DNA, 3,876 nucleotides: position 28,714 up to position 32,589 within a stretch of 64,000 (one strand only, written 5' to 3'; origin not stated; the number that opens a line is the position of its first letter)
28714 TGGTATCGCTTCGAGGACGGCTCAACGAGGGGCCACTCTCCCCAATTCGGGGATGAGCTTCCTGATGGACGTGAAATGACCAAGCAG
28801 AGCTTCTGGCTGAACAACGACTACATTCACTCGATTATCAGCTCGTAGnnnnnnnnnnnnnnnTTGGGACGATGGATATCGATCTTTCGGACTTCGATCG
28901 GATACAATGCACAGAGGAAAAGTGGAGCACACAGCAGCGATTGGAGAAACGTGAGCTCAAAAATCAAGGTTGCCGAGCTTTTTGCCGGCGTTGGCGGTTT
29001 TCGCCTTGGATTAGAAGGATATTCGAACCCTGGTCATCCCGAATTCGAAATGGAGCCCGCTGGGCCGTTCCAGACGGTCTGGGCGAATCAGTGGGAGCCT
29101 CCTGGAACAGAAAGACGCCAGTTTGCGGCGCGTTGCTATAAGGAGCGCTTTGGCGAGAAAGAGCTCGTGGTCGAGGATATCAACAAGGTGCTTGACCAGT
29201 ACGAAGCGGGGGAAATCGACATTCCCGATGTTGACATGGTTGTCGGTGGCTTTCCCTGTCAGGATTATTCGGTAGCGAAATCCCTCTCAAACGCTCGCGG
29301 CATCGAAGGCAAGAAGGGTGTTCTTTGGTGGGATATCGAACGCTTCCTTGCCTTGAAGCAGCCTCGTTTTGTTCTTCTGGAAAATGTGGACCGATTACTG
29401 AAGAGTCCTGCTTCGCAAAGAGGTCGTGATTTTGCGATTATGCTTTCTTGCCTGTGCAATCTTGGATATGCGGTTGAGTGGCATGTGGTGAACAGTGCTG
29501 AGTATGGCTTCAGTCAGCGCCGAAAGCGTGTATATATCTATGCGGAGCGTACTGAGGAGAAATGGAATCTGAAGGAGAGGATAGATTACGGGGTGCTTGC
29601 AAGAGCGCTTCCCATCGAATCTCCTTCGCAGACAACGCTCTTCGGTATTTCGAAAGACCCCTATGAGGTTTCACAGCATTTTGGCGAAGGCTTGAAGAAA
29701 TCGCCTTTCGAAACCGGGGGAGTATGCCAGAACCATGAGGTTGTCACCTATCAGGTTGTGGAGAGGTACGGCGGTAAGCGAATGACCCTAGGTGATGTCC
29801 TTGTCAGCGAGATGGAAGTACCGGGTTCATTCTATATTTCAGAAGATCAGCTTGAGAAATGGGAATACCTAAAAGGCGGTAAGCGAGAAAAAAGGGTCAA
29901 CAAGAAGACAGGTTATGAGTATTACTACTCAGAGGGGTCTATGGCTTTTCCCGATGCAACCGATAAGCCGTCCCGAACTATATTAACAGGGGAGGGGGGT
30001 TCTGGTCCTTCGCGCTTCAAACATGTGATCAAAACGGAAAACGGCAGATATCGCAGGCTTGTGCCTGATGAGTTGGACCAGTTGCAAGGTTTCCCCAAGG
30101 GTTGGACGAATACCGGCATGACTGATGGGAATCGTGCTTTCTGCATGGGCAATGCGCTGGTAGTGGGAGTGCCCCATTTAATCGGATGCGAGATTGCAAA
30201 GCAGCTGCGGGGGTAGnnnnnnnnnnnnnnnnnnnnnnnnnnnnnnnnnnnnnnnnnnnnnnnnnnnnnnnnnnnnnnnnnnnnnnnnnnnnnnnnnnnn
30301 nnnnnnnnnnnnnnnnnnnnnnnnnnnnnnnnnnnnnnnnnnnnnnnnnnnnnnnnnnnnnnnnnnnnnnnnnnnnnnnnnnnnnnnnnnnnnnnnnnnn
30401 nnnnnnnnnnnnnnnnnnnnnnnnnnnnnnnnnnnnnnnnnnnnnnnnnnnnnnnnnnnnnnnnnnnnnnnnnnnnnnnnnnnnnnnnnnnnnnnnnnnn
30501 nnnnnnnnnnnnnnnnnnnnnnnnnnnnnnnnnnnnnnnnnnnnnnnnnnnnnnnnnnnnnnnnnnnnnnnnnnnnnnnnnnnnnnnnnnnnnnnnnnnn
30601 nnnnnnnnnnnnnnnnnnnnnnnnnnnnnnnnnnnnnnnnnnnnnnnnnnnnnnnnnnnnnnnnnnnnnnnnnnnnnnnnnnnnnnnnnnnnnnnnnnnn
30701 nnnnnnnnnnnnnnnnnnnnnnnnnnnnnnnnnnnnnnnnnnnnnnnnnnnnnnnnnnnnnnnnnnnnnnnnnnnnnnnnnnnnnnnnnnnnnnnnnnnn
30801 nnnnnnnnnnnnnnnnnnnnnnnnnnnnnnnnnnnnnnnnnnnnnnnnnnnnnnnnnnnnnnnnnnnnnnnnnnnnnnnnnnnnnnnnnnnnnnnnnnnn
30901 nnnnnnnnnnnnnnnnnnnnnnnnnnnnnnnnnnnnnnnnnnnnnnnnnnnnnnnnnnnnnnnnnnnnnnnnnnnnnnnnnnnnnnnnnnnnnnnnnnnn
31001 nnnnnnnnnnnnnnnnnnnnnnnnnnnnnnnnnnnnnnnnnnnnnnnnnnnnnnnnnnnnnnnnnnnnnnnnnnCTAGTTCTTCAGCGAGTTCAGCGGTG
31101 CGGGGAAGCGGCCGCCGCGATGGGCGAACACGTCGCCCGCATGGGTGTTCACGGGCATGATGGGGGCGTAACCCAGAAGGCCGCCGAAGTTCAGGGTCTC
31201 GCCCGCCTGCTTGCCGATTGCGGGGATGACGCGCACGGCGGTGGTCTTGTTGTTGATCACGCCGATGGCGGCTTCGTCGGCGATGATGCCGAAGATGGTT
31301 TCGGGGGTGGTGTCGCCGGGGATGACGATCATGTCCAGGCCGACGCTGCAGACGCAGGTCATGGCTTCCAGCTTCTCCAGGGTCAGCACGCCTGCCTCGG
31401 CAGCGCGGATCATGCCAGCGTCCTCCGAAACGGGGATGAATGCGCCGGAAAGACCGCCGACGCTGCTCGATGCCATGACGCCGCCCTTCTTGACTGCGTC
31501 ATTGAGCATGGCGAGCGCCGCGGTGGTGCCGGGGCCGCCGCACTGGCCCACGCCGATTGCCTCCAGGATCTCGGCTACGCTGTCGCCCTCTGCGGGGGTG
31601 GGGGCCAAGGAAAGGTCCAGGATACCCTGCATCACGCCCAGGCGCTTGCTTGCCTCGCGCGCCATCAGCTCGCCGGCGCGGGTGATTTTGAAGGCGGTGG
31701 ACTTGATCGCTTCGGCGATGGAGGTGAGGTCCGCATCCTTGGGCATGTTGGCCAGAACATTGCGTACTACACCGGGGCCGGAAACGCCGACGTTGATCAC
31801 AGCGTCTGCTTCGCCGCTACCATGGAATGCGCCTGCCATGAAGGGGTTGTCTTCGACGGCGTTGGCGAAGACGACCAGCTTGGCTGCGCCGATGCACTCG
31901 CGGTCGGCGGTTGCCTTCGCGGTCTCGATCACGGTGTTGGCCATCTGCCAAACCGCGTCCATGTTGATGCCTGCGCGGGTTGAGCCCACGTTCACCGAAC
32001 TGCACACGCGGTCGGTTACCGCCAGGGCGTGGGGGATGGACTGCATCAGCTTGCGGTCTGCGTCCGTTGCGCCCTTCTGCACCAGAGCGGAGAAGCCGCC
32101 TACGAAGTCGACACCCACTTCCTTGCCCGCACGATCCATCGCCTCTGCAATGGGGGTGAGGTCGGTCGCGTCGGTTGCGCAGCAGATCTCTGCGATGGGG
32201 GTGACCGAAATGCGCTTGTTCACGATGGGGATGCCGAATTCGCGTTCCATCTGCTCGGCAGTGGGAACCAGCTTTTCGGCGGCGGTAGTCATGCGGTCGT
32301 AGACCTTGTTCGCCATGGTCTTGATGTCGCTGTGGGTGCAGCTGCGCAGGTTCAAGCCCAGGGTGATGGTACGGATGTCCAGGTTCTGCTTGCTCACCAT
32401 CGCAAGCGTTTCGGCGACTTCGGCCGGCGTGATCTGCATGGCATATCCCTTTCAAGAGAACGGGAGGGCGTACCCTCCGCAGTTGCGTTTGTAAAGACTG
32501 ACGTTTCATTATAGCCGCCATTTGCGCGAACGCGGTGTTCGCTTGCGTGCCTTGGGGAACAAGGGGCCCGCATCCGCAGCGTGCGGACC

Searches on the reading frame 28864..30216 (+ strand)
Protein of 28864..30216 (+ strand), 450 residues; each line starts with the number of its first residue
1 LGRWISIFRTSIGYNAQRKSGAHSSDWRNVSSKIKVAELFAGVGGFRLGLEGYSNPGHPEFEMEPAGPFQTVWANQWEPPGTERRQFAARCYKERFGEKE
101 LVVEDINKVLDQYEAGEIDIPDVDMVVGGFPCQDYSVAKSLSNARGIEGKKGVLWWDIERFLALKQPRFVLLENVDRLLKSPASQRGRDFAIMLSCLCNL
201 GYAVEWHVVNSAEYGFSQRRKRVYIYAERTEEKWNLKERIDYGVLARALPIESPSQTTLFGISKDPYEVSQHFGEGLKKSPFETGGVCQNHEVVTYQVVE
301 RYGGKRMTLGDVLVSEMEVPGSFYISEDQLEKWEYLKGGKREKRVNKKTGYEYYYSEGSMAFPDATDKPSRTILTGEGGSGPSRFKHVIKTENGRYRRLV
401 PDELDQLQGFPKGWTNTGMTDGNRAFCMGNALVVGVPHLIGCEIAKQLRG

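Call 7: search_protein_families(library=pfam, proteins=[window:28864-30216:+], max_evalue=0.01)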
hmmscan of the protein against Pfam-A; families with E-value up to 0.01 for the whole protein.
window:28864-30216:+ (450 aa): 1 family
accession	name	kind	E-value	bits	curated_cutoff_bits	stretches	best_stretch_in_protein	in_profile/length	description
PF00145.23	DNA_methylase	-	1.3e-57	196.2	22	1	34-444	1-322/324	C-5 cytosine-specific DNA methylase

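Call 20: search_protein_families(library=ncbifam, proteins=[window:28864-30216:+], max_evalue=0.01)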
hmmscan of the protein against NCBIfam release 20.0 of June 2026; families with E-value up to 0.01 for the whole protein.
window:28864-30216:+ (450 aa): 2 families
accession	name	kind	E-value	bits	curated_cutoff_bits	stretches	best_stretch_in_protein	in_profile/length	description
TIGR00675.1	dcm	superfamily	8.4e-63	213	100.65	1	36-440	1-325/329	DNA (cytosine-5-)-methyltransferase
NF007772.0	PRK10458.1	subfamily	8.9e-17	60.8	710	1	33-204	88-254/472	DNA cytosine methylase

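Call 21: search_protein_families(library=padloc, proteins=[window:28864-30216:+], max_evalue=0.01)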
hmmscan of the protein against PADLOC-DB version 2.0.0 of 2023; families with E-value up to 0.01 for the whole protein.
window:28864-30216:+ (450 aa): 61 families (the best 25 are shown)
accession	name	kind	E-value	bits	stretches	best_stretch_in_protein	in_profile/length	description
PDLC03329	MTase_II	-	2.1e-158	525.8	1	31-446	2-401/407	Type II methyltransferase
PDLC03272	MTase_II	-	1.7e-54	183.6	1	27-448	68-390/407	Type II methyltransferase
PDLC03378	MTase_II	-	2.6e-45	153.2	1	33-448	2-330/344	Type II methyltransferase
PDLC00033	DruM2|DruM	-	5.7e-35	119.3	1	31-448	19-364/368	DNA cytosine methylase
PDLC03234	MTase_II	-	1.6e-31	107.9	1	32-448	3-362/375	Type II methyltransferase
PDLC03361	MTase_II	-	2e-28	97.4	2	32-257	85-309/455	Type II methyltransferase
PDLC00026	DruM2|DruM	-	2.3e-28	97.7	1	32-449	3-319/336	DNA cytosine methylase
PDLC02653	DrmMII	-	1.5e-26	91.1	2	33-231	4-176/333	DrmMII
PDLC03217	MTase_II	-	2.3e-26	90.4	1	34-227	22-183/703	Type II methyltransferase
PDLC03286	MTase_II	-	7.6e-24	82.5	1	87-229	33-169/185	Type II methyltransferase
PDLC03326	MTase_II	-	2.3e-23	81.1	1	35-234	6-181/412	Type II methyltransferase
PDLC00027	DruM2|DruM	-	9.9e-23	79.1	1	32-229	10-172/361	DNA cytosine methylase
PDLC03242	MTase_II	-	2.2e-22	77.6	1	28-226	95-258/409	Type II methyltransferase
PDLC03324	MTase_II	-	2.4e-22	77.4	1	120-231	62-172/408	Type II methyltransferase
PDLC00034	DruM2|DruM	-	2.4e-22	77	1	31-232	5-190/457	DNA cytosine methylase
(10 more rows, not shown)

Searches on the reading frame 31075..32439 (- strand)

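Call 7: search_protein_families(library=pfam, proteins=[window:31075-32439:-], max_evalue=0.01)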
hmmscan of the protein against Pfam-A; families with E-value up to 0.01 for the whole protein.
window:31075-32439:- (454 aa): 1 family
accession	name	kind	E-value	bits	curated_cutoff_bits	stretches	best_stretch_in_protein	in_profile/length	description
PF05167.17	DUF711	-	5e-186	618.9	25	1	14-424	2-412/413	Uncharacterised ACR (DUF711)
